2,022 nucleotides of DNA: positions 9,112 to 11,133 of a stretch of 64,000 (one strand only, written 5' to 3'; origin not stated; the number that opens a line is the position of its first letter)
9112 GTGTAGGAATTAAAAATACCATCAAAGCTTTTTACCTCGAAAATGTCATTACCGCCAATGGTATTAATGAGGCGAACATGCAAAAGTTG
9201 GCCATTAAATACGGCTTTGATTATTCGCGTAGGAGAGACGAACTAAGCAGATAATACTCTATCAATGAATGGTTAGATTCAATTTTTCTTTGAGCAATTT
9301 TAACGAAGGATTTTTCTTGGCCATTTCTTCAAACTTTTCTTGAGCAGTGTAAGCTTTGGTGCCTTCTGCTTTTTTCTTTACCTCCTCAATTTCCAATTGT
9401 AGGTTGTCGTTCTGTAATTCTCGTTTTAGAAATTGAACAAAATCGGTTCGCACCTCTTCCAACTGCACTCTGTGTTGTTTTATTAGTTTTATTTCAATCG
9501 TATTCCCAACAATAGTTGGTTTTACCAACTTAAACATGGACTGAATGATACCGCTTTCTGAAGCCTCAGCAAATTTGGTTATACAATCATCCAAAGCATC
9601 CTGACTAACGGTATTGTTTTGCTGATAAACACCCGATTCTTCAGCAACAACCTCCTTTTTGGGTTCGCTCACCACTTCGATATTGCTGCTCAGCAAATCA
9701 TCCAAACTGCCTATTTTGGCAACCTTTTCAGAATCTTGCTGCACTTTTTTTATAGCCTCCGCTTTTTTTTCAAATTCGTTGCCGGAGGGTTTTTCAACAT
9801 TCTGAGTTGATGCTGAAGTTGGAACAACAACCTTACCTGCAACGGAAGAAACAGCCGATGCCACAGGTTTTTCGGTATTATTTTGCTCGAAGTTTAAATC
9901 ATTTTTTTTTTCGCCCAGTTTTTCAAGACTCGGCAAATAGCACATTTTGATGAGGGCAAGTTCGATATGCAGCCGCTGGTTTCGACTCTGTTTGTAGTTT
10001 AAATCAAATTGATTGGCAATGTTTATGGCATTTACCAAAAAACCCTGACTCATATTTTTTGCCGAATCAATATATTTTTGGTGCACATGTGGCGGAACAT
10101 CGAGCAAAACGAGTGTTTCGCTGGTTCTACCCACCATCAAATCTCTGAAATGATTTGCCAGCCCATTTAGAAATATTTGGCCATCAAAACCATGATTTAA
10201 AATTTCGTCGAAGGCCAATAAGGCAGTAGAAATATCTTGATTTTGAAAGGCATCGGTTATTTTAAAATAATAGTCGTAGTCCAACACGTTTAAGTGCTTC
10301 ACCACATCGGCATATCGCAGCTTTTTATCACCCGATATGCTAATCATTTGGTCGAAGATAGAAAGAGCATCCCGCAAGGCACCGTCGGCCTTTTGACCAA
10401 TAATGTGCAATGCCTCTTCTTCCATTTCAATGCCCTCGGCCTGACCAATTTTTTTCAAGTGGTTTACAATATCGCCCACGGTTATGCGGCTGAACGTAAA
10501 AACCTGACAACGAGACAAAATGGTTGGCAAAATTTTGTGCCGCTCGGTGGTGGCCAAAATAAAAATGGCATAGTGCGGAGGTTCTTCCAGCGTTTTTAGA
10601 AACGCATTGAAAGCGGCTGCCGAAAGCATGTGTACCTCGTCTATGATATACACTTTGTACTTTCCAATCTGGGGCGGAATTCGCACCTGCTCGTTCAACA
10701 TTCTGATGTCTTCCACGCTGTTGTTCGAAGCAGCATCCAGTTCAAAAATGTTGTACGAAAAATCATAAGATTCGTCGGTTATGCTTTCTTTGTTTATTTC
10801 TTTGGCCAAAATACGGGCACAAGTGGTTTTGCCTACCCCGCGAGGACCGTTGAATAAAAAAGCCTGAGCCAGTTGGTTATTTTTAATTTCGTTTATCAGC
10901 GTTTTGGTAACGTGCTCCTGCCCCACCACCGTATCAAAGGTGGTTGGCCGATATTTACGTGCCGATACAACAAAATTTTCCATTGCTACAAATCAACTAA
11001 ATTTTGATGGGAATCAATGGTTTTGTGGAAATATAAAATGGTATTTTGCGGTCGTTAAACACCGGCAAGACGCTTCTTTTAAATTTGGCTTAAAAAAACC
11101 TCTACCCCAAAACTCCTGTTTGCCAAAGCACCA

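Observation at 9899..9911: A10 slippery run in dnaX with an immediate -1-frame UGA: probable tau/gamma production by slippage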

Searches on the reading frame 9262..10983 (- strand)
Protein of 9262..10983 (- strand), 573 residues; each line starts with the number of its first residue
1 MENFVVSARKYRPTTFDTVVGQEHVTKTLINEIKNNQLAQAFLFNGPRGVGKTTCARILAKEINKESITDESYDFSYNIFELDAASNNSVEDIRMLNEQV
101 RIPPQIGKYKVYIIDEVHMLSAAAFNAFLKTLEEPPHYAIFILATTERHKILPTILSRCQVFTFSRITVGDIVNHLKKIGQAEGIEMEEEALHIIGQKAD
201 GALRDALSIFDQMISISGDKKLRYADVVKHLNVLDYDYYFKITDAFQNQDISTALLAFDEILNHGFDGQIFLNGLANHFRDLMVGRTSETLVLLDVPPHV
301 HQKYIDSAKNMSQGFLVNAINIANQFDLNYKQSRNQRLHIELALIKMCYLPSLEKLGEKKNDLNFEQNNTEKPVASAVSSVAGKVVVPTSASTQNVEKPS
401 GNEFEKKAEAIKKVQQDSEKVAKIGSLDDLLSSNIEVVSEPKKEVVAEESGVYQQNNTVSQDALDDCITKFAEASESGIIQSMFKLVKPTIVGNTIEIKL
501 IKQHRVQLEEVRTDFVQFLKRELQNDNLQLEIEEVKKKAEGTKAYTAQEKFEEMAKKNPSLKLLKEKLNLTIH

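Call 3: search_protein_families(library=pfam, proteins=[window:9262-10983:-])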
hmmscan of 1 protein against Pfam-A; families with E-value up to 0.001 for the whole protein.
window:9262-10983:- (573 aa): 14 families
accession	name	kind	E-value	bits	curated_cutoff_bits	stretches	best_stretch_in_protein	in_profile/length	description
PF13177.12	DNA_pol3_delta2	-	2e-36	125.9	27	1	21-167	1-160/161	DNA polymerase III, delta subunit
PF22608.2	DNAX_ATPase_lid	-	9.9e-15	54.5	27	1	172-218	2-48/49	DNA polymerase III clamp loader subunit, ATPase lid domain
PF00004.35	AAA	-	5.6e-12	46.7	21.2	1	43-163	2-127/131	ATPase family associated with various cellular activities (AAA)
PF12169.13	DNA_pol3_gamma3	-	3.1e-08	33.9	24.4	1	225-355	4-135/143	DNA polymerase III subunits gamma and tau domain III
PF05496.18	RuvB_N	-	3e-07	30.8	27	1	12-66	2-60/159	Holliday junction DNA helicase RuvB P-loop domain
PF13173.12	AAA_14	-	3.3e-07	30.8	27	1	41-141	4-94/129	AAA domain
PF13401.12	AAA_22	-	7.1e-06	26.8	27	1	41-137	7-114/130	AAA domain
PF06068.19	TIP49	-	6.3e-05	22.7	23.8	0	17-66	24-77/347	TIP49 P-loop domain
PF04851.21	ResIII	-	8.3e-05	23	22.5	0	22-66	8-50/164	Type III restriction enzyme, res subunit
PF21694.2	DNA_pol3_delta_C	-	8.9e-05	22.9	27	0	240-347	5-121/121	DNA polymerase III delta subunit, C-terminal domain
PF12775.13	AAA_7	-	0.00017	21.6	25.8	1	39-124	33-116/181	P-loop containing dynein motor region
PF21960.2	RCF1-5-like_lid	-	0.00023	21.5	27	0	176-208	3-36/43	RCF1/5-like, AAA+ ATPase lid domain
PF13604.12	AAA_30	-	0.00041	20.6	27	0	40-134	19-114/191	AAA domain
PF07728.20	AAA_5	-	0.00063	20.2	22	0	42-134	2-92/139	AAA domain (dynein-related subfamily)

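Call 4: search_protein_families(library=ncbifam, proteins=[window:9262-10983:-])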
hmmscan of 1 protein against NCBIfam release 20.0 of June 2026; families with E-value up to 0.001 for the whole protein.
window:9262-10983:- (573 aa): 79 families (the best 25 are shown)
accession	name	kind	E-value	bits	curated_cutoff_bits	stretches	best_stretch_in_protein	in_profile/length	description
NF011531.0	PRK14971.1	equivalog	6.6e-196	652.8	685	1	1-572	1-613/614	DNA polymerase III subunit gamma/tau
NF004046.1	PRK05563.1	equivalog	2.1e-122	409.9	400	1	9-534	7-552/567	DNA polymerase III subunit gamma/tau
TIGR02397.1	dnaX_nterm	equivalog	2.8e-113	378.8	250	1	6-348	3-355/355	DNA polymerase III subunit gamma/tau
NF011512.0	PRK14950.1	equivalog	2.2e-104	350.7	593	1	9-553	8-559/585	DNA polymerase III subunits gamma and tau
NF011526.0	PRK14965.1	equivalog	7.7e-103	345.3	670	1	3-557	2-546/578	DNA polymerase III subunits gamma and tau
NF011510.0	PRK14948.1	equivalog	3.9e-97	326.5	593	1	9-550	10-564/640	DNA polymerase III subunit gamma/tau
NF011515.0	PRK14954.1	equivalog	2.2e-96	323.9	1117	1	4-352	3-375/620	DNA polymerase III subunits gamma and tau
NF011516.0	PRK14955.1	equivalog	1.7e-95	320.1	560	2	66-351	85-374/397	DNA polymerase III subunits gamma and tau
NF006585.0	PRK09111.1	equivalog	1.5e-94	317.9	604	1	3-561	26-573/616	DNA polymerase III subunit gamma/tau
NF004962.0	PRK06305.1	equivalog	2e-93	314.1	559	1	1-453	1-435/465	DNA polymerase III subunits gamma and tau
NF011514.0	PRK14953.1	equivalog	7.3e-88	295.6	536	1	4-444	3-444/488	DNA polymerase III subunits gamma and tau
NF005942.0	PRK07994.1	equivalog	9.4e-88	295.8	613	1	4-556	3-528/655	DNA polymerase III subunit gamma/tau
NF005173.0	PRK06647.1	equivalog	4.1e-86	290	623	1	6-520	5-528/568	DNA polymerase III subunits gamma and tau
NF011524.0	PRK14963.1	equivalog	8.5e-83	279.5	601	1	9-282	6-288/647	DNA polymerase III subunits gamma and tau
NF004549.0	PRK05896.1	equivalog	1.2e-82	278.6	578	1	9-537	8-522/642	DNA polymerase III subunits gamma and tau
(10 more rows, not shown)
